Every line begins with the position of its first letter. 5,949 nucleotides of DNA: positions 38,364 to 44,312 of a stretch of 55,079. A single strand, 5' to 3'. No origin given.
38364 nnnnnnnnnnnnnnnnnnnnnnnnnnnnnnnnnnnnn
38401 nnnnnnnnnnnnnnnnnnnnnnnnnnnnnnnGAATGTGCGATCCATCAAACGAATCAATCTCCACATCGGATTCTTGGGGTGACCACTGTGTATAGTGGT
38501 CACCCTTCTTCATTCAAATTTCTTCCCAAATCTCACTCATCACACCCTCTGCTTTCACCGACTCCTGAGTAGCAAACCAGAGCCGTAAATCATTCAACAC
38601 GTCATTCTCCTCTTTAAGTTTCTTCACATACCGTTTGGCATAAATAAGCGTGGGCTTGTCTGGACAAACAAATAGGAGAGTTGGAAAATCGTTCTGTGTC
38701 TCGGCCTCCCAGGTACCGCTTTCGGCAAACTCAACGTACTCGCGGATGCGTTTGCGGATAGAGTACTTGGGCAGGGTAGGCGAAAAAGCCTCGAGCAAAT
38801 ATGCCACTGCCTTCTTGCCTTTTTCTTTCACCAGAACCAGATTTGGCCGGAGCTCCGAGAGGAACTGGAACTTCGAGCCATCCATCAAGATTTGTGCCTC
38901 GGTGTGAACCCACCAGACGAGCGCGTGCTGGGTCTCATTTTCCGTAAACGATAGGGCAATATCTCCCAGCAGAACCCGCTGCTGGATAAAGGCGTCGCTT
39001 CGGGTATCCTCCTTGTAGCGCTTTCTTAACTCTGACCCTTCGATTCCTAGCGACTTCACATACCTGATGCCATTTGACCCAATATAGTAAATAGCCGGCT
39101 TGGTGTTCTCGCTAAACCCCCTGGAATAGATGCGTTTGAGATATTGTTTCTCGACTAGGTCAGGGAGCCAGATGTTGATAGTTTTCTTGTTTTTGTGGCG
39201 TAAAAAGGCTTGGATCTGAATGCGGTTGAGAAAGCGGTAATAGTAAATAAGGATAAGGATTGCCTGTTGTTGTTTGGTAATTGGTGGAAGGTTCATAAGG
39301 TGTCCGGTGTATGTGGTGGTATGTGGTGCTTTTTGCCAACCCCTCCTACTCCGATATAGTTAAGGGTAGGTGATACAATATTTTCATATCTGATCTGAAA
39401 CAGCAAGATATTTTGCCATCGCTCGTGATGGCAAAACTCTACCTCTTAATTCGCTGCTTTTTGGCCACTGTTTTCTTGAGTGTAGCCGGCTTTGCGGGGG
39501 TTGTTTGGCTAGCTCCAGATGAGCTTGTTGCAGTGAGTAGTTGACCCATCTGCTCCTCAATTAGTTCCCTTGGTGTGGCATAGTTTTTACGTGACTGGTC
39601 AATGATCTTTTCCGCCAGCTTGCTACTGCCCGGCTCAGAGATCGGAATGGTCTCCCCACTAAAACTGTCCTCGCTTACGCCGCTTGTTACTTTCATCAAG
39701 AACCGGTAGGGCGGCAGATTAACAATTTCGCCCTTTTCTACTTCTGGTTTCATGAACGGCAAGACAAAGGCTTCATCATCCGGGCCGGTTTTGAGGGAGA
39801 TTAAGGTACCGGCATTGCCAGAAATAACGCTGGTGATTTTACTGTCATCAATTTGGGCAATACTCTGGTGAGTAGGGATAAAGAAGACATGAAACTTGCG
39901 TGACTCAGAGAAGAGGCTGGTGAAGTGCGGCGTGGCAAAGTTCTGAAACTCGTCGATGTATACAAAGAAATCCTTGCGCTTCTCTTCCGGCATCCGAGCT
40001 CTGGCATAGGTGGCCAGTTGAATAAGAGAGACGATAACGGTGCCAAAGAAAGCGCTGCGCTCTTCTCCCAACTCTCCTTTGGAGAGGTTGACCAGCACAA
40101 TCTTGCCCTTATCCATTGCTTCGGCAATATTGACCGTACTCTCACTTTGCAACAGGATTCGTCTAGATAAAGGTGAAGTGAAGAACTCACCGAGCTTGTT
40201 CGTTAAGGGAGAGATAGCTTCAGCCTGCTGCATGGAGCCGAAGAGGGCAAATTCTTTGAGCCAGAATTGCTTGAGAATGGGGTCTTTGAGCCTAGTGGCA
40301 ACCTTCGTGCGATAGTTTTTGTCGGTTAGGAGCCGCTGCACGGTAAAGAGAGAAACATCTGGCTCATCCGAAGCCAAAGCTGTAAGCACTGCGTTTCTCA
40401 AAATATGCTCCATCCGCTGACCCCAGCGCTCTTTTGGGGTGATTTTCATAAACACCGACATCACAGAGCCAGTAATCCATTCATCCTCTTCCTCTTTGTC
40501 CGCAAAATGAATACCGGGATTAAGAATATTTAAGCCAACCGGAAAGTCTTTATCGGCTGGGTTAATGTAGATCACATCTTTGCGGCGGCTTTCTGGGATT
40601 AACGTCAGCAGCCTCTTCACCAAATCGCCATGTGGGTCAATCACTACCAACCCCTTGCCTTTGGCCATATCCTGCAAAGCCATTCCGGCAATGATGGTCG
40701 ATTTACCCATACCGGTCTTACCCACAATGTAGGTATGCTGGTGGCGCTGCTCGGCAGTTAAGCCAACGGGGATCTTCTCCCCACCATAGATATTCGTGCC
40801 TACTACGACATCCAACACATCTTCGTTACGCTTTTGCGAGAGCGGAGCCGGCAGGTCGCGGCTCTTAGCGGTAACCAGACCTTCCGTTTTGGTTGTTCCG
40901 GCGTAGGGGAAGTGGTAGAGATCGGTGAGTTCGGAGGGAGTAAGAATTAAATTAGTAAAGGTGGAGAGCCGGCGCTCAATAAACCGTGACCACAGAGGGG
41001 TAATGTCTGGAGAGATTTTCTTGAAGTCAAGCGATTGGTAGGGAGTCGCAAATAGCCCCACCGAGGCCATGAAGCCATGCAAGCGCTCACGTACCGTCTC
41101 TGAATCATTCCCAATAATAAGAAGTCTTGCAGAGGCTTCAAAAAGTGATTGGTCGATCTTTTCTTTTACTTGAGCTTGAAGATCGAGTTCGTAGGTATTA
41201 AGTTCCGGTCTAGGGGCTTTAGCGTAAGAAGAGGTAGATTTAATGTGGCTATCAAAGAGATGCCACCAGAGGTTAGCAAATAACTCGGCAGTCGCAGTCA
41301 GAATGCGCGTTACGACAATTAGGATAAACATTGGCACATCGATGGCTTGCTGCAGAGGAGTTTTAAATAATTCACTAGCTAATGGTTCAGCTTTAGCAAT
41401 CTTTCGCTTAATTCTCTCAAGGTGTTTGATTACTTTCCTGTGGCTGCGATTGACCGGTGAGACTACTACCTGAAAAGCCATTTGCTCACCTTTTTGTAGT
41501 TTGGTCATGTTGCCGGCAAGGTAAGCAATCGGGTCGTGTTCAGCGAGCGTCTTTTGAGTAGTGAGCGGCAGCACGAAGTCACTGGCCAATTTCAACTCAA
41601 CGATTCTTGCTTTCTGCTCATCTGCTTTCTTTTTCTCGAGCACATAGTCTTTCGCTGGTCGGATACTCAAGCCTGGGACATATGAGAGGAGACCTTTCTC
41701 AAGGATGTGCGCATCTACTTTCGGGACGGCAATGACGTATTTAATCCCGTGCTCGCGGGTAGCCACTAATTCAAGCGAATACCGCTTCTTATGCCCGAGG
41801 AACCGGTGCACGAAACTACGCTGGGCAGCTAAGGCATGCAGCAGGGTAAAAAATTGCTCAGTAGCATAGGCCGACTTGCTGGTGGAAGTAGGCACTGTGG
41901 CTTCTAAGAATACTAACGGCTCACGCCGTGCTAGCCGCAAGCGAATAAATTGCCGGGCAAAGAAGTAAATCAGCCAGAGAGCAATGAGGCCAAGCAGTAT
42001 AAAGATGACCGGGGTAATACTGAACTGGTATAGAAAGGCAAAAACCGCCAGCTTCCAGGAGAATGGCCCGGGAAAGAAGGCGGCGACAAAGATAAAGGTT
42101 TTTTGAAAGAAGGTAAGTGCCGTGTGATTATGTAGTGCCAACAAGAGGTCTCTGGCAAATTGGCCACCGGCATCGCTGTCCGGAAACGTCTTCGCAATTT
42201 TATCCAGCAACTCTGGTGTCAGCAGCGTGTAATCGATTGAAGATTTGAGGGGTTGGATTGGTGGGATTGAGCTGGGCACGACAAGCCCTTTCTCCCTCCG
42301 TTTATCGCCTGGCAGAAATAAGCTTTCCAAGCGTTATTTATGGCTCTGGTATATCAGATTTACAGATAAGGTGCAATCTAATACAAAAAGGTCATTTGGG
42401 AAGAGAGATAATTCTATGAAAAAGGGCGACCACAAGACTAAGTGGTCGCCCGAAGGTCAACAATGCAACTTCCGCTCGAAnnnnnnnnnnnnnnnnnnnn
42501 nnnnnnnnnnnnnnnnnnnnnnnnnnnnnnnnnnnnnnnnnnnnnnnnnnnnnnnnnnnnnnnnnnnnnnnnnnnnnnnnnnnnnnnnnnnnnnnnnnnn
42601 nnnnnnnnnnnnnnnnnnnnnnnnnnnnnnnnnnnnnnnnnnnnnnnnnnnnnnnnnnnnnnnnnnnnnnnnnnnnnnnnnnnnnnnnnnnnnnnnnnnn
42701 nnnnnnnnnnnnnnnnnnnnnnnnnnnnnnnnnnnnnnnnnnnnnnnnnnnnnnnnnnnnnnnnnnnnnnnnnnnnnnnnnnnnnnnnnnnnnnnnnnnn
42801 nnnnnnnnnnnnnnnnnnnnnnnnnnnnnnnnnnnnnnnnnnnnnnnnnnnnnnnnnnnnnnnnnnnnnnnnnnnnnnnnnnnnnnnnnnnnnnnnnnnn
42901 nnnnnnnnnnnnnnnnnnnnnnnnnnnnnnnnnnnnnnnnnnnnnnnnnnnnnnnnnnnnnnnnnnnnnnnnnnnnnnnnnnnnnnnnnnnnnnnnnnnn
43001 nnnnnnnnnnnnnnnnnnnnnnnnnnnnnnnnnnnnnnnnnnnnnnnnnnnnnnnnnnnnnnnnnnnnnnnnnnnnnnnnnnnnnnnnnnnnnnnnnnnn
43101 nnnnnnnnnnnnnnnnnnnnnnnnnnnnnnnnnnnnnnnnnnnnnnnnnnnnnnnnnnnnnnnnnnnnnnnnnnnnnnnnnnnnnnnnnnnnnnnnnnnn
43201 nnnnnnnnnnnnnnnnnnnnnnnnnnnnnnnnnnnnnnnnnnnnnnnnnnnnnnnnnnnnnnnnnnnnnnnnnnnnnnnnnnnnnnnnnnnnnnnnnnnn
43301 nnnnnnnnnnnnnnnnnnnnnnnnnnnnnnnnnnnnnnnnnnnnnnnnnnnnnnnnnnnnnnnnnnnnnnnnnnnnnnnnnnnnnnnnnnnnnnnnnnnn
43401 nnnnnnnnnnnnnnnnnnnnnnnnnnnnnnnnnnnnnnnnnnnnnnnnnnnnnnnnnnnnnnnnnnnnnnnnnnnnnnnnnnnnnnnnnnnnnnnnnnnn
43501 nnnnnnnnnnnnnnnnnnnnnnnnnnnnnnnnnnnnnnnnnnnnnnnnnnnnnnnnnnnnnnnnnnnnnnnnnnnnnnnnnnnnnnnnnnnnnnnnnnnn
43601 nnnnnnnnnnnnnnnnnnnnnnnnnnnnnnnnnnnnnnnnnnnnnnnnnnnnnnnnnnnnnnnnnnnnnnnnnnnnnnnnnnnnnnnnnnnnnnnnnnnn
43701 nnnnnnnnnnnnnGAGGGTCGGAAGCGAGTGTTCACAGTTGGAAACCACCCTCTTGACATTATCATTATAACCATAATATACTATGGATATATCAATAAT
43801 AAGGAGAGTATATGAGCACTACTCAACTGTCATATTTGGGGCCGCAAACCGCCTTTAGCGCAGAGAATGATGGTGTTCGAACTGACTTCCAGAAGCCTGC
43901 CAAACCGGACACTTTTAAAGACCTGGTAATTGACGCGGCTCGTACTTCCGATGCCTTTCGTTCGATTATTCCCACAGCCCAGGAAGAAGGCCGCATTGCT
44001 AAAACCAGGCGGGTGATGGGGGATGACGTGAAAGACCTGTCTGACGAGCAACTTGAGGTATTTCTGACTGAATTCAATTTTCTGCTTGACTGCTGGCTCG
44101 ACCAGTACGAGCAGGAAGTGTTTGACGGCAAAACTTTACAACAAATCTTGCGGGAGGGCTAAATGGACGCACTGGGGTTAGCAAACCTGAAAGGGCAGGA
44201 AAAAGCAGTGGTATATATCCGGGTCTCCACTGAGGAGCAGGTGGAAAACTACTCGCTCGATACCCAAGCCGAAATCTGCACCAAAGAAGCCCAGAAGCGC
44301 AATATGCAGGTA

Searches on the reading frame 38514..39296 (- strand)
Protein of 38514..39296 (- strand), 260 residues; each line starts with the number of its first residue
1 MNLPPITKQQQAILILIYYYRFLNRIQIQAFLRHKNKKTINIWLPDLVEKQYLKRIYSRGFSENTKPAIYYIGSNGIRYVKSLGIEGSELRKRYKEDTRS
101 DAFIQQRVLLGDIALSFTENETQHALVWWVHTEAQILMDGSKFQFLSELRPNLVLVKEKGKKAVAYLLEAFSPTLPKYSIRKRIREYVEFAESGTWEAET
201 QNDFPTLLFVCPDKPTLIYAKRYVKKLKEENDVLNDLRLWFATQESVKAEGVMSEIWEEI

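Call 41: search_protein_families(library=pfam, proteins=[window:38514-39296:-], max_evalue=0.01)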
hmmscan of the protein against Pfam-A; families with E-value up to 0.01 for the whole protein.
window:38514-39296:- (260 aa): 1 family
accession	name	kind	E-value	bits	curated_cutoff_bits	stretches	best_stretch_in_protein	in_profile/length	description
PF13814.12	Replic_Relax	-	1.8e-11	44.9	25.3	1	15-200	2-185/191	Replication-relaxation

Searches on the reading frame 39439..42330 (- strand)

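Call 41: search_protein_families(library=pfam, proteins=[window:39439-42330:-], max_evalue=0.01)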
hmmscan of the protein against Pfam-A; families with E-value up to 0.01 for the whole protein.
window:39439-42330:- (963 aa): 4 families
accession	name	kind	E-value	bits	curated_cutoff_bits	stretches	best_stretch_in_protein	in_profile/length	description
PF10412.15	TrwB_AAD_bind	-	9e-11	41.7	20.5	1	524-594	9-73/387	Type IV secretion-system coupling protein DNA-binding domain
PF01935.23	DUF87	-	1.6e-10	41.9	23.2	1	510-752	3-204/220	Helicase HerA, central domain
PF12846.13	AAA_10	-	0.00035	20.1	27.5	1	528-672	19-153/362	AAA-like domain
PF12696.13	TraG-D_C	-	0.0013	19.1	22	1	790-847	4-65/126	TraM recognition site of TraD and TraG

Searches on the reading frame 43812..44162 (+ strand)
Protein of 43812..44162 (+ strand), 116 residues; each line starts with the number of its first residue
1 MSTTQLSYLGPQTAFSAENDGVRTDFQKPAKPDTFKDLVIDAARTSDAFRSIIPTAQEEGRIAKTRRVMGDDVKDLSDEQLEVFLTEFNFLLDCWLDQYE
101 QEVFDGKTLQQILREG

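Call 41: search_protein_families(library=pfam, proteins=[window:43812-44162:+], max_evalue=0.01)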
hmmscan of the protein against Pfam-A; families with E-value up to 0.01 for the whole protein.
window:43812-44162:+ (116 aa): 0 families

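Call 75: search_protein_families(library=phrogs, proteins=[window:43812-44159:+], max_evalue=0.01)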
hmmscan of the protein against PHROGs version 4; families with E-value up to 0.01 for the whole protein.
window:43812-44159:+ (116 aa): 0 families
